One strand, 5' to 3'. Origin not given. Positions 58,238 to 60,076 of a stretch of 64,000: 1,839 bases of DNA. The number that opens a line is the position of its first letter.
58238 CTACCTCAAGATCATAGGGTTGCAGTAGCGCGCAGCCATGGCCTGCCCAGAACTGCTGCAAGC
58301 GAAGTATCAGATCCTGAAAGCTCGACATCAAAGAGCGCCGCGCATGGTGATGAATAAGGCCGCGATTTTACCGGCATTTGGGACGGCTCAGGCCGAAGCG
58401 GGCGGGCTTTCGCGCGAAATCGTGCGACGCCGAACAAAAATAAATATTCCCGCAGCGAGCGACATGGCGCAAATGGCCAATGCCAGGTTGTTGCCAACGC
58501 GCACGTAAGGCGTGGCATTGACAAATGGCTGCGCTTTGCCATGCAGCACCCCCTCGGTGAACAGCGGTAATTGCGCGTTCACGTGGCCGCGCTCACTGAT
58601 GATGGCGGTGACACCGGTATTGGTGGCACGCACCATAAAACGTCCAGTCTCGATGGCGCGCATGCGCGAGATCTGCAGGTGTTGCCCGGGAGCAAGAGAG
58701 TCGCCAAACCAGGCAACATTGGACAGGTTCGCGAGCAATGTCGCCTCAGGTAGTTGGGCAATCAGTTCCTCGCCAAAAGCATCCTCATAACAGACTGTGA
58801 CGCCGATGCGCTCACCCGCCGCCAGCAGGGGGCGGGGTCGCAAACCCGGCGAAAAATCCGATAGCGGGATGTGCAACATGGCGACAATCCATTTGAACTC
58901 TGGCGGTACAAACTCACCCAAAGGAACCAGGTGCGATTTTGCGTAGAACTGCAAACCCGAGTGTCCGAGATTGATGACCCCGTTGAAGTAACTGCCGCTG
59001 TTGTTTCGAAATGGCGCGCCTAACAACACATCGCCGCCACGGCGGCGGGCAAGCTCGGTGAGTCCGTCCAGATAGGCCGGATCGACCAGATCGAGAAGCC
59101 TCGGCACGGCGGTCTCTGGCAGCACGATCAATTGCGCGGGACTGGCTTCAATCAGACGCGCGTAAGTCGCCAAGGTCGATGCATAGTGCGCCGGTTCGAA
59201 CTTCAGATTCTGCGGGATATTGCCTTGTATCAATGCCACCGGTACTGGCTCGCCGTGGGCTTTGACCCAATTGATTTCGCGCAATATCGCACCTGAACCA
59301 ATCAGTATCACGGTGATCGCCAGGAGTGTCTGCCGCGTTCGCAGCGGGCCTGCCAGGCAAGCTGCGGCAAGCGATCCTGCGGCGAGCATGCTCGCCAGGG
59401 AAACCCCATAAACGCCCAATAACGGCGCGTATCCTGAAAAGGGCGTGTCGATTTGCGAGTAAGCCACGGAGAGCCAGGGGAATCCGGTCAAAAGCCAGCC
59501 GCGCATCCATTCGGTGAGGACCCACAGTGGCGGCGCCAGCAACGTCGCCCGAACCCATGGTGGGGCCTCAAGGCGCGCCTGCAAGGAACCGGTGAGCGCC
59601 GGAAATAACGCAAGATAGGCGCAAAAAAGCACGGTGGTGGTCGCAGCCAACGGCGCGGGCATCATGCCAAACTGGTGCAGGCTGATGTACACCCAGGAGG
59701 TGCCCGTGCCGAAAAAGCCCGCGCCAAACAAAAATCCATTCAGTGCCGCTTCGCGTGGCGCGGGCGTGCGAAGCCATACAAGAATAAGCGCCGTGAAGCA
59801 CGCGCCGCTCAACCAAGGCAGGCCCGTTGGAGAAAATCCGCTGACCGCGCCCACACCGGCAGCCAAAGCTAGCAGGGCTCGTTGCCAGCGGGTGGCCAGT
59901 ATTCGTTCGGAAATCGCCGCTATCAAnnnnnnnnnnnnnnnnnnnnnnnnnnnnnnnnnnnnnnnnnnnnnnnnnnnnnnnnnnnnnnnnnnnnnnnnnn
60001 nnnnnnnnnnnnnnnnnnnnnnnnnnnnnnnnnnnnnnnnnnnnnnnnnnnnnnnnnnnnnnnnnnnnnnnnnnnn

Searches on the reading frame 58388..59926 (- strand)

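Call 73: search_protein_families(library=pfam, proteins=[window:58388-59926:-], max_evalue=0.00001)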
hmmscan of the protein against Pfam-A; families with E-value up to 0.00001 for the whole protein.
window:58388-59926:- (512 aa): 2 families
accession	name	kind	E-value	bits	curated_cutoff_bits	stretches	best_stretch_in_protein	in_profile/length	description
PF20154.4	LNT_N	-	3.3e-36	125.3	27.1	1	23-183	1-157/159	Apolipoprotein N-acyltransferase N-terminal domain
PF00795.27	CN_hydrolase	-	5e-30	105.1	23.2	1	230-464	2-245/256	Carbon-nitrogen hydrolase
